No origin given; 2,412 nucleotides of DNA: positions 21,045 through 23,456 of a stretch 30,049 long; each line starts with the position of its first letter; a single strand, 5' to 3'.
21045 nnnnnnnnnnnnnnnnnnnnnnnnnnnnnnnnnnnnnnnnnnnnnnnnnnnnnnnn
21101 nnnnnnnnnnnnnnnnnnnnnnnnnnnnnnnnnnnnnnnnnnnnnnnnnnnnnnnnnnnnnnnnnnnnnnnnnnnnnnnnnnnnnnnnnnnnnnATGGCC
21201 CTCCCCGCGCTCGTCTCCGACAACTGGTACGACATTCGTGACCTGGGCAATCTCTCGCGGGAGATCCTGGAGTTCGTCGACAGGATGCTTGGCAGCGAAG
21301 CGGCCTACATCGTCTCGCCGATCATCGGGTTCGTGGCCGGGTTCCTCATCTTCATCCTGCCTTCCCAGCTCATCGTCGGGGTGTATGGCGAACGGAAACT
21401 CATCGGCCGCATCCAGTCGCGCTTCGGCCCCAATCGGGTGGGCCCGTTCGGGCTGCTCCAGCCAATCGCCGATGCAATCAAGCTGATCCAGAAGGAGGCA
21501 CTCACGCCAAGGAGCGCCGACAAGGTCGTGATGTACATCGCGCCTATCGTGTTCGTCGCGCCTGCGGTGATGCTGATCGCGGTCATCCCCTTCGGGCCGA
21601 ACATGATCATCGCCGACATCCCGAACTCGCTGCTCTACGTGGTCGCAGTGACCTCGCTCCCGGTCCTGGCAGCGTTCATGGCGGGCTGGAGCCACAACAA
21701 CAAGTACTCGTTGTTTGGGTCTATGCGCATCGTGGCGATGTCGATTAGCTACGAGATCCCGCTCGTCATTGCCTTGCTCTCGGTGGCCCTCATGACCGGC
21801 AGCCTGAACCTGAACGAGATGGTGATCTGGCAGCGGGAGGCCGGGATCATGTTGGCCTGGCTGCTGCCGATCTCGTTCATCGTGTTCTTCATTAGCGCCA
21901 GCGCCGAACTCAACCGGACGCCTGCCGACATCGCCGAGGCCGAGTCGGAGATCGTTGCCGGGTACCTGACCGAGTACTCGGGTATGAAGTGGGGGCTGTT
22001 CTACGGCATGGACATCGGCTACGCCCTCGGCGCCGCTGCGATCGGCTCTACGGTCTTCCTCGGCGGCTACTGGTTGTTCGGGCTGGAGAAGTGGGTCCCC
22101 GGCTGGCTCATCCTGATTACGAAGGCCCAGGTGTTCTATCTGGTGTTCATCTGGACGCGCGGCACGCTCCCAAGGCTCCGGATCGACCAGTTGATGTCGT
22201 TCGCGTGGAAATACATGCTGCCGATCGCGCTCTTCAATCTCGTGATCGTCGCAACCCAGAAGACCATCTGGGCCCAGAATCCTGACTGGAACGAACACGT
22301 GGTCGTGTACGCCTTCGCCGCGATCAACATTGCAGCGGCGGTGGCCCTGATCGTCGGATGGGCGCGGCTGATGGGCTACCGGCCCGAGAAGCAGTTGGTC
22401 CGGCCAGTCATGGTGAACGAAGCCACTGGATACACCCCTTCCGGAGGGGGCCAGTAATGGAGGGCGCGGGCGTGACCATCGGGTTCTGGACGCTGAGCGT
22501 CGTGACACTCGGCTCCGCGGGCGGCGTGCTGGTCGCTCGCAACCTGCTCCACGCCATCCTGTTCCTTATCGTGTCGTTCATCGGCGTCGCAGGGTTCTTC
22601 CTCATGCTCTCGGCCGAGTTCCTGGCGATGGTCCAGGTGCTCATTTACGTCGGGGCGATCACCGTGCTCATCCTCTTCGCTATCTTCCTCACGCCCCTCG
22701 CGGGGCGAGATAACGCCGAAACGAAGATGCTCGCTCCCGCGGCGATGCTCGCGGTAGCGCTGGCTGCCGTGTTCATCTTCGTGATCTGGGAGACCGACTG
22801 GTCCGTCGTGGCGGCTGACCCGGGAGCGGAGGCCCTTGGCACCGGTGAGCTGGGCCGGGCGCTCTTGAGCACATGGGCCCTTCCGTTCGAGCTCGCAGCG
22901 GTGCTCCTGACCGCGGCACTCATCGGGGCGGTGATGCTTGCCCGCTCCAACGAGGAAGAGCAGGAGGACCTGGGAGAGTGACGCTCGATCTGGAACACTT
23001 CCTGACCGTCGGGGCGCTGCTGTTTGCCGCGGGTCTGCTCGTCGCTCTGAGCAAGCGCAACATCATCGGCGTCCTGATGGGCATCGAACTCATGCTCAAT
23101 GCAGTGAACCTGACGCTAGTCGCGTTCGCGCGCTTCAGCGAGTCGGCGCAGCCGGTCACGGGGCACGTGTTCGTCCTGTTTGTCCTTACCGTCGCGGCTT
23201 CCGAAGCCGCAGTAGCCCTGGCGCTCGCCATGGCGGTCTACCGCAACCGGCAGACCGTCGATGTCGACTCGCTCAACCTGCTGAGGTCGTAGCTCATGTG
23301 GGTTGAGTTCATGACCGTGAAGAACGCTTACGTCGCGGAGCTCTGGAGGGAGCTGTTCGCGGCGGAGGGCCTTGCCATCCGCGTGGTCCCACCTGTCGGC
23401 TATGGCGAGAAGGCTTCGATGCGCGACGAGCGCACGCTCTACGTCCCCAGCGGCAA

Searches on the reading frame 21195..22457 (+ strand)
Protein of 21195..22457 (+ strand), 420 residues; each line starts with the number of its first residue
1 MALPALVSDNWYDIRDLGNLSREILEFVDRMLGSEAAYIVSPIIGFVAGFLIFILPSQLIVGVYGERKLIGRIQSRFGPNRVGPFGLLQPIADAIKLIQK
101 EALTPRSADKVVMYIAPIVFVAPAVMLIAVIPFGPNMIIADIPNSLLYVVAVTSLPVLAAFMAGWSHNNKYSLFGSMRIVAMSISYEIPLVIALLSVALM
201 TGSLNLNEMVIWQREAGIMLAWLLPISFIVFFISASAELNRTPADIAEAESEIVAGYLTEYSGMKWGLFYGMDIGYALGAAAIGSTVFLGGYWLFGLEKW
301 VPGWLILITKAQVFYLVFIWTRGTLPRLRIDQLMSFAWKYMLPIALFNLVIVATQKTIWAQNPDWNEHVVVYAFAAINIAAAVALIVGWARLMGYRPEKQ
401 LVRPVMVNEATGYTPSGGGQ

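Call 3: search_protein_families(library=pfam, proteins=[window:21195-22457:+], max_evalue=0.01)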
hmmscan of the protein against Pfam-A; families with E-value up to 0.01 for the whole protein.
window:21195-22457:+ (420 aa): 1 family
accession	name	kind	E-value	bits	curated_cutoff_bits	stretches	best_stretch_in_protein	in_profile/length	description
PF00146.26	NADHdh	-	2.3e-102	342.8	27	1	51-353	7-298/298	NADH dehydrogenase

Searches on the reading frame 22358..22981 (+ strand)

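Call 3: search_protein_families(library=pfam, proteins=[window:22358-22981:+], max_evalue=0.01)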
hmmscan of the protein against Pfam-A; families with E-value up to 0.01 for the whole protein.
window:22358-22981:+ (207 aa): 2 families
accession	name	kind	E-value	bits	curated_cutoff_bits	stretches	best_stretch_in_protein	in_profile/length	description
PF00499.25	Oxidored_q3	-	2.7e-33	115.2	33.2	1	54-194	2-146/146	NADH-ubiquinone/plastoquinone oxidoreductase chain 6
PF13244.11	MbhD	-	0.00026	21.5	27.2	1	49-113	2-66/67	MBH, subunit D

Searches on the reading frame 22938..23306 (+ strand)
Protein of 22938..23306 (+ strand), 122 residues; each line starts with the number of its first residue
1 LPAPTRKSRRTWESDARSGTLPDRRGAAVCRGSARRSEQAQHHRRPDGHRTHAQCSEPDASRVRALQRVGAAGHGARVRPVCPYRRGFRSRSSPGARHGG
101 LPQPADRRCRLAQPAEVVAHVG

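Call 3: search_protein_families(library=pfam, proteins=[window:22938-23306:+], max_evalue=0.01)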
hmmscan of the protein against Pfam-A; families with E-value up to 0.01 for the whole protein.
window:22938-23306:+ (122 aa): 0 families

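Call 21: search_protein_families(library=pfam, proteins=[window:22978-23292:+], max_evalue=0.01)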
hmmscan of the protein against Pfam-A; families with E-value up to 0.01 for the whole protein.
window:22978-23292:+ (104 aa): 1 family
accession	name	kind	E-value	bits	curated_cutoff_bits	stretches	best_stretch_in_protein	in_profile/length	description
PF00420.29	Oxidored_q2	-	8e-27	93.3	26.1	1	7-103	1-94/95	NADH-ubiquinone/plastoquinone oxidoreductase chain 4L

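Call 79: search_solved_structures(query=window:22978-23292:+, show_alignments=3, max_evalue=1e-12)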
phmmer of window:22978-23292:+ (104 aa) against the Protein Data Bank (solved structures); distinct sequences matched with E-value up to 1e-12: 12.
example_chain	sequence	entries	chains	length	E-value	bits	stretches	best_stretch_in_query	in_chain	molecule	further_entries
6hum_E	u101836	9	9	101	2.1e-26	95.3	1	5-103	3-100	NAD(P)H-quinone oxidoreductase subunit 4L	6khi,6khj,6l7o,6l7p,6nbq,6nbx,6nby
9grx_E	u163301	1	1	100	4.6e-21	78.2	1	5-102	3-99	NAD(P)H-quinone oxidoreductase subunit 4L, chloroplastic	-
8qby_K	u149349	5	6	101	7.3e-21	77.6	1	4-103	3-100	NADH-quinone oxidoreductase subunit K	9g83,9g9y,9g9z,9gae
7wff_E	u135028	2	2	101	8.7e-21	77.3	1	5-102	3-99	NAD(P)H-quinone oxidoreductase subunit 4L, chloroplastic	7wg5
7eu3_E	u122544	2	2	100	2.8e-17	66.2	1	5-102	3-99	NAD(P)H-quinone oxidoreductase subunit 4L, chloroplastic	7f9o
8e9g_K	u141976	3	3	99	9.6e-17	64.4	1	6-103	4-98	NADH-quinone oxidoreductase subunit K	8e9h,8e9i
4he8_K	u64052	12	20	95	1.9e-16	63.5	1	8-103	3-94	NADH-quinone oxidoreductase subunit 11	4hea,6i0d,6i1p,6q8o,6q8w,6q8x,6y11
7aqq_K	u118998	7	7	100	8.3e-15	58.3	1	4-102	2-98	NADH dehydrogenase subunit 4L | NADH-ubiquinone oxidoreductase chain 4L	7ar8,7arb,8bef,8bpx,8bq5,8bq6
7a23_K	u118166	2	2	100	3.9e-14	56.1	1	4-102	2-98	Nad4Lm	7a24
8e73_4L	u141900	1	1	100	1.1e-13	54.7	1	4-102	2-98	Nad4L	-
3rko_K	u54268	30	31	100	1.5e-13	54.3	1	3-103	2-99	NADH-QUINONE OXIDOREDUCTASE SUBUNIT K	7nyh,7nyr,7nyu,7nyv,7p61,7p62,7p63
6x89_4L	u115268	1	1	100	5.5e-13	52.5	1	7-102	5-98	NU4L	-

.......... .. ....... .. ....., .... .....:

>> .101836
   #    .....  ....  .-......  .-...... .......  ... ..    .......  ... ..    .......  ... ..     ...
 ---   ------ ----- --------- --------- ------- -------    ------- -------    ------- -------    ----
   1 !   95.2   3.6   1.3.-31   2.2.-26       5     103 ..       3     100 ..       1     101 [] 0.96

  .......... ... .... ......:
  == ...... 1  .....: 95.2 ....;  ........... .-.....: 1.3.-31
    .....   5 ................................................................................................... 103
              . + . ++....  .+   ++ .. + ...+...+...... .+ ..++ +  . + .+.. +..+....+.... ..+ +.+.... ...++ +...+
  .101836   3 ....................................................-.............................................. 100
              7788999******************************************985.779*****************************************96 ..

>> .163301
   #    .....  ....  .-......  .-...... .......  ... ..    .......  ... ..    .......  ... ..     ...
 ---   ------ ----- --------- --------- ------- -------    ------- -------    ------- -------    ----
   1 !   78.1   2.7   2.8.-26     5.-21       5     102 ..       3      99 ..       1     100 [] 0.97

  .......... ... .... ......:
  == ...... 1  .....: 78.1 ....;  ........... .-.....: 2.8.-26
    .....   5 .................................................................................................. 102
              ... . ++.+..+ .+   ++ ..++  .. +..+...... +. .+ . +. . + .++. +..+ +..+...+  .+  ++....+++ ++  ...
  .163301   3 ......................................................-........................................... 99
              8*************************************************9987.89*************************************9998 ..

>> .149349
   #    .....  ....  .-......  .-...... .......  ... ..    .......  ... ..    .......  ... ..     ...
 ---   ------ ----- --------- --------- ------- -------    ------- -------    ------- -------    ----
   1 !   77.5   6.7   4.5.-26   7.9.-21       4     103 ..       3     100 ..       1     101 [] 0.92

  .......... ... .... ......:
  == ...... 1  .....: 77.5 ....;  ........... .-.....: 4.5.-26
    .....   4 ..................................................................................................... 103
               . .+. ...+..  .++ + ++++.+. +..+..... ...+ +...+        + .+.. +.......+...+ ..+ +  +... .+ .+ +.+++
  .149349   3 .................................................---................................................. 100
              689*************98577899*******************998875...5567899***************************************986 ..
